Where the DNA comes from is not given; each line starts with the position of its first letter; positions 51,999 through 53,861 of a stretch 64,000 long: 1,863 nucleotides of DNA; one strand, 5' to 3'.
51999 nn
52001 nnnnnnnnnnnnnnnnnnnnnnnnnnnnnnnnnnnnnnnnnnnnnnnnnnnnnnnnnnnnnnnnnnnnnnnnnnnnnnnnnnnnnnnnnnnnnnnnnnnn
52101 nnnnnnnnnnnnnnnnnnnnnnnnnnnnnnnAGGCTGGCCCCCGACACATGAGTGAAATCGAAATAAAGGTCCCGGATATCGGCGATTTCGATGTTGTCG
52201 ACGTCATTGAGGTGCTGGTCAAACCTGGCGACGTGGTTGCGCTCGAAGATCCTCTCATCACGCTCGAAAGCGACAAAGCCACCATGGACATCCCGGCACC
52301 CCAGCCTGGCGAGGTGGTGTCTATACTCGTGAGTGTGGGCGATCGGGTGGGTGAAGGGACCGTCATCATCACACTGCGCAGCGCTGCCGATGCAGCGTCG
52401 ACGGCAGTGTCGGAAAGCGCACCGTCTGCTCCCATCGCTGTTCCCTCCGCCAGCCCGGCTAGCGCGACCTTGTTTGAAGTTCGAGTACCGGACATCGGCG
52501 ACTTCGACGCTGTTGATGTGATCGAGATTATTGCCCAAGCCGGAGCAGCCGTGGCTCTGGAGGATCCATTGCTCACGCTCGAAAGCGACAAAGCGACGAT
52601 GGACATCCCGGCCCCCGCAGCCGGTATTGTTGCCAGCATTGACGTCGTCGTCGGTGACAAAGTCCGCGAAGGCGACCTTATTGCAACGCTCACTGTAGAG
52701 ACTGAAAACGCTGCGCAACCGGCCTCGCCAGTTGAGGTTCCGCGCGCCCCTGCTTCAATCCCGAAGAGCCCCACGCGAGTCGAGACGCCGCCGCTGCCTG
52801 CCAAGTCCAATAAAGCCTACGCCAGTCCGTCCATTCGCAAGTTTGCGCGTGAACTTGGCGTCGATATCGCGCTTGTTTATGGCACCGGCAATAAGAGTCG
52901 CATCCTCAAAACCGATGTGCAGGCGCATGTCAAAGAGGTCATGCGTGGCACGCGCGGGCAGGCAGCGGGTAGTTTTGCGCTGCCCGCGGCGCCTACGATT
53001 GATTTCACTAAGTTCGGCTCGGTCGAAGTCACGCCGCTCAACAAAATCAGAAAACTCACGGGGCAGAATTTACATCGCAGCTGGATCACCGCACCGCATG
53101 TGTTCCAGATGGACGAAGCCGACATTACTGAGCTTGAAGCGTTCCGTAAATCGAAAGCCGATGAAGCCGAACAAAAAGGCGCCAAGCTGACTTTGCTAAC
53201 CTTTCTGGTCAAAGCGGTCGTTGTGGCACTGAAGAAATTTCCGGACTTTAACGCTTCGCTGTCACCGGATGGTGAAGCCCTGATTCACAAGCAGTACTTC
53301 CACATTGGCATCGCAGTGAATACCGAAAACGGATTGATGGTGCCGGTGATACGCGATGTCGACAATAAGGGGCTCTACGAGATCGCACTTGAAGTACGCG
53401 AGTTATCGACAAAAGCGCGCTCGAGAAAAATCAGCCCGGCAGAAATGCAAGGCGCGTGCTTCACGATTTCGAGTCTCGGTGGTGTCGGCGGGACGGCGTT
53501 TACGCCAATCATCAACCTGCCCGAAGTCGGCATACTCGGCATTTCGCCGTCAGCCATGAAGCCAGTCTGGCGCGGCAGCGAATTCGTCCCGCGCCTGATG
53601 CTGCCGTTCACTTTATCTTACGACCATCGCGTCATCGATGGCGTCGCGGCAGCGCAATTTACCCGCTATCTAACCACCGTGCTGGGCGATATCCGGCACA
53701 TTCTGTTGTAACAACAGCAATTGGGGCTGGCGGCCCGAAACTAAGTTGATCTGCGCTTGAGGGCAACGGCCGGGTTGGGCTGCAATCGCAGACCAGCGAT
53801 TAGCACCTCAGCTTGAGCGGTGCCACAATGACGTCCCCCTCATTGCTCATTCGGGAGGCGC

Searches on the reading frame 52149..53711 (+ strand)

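Call 40: search_protein_families(library=pfam, proteins=[window:52149-53711:+], max_evalue=0.00001)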
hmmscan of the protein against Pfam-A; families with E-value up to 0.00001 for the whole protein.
window:52149-53711:+ (520 aa): 5 families
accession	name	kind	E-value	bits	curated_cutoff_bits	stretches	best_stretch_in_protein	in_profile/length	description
PF00198.28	2-oxoacid_dh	-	9e-81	271.1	23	1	292-519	4-231/232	2-oxoacid dehydrogenases acyltransferase (catalytic domain)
PF00364.28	Biotin_lipoyl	-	3e-37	126.7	22.1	2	5-76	2-73/73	Biotin-requiring enzyme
PF02817.22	E3_binding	-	1.9e-11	44.4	23.7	1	224-258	2-36/36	e3 binding domain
PF13533.13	Biotin_lipoyl_2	-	9.8e-11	41.6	29.8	0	155-182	5-32/32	Biotin-lipoyl like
PF01597.25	GCV_H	-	2.4e-07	31.1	22.2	0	120-166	29-76/122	Glycine cleavage H-protein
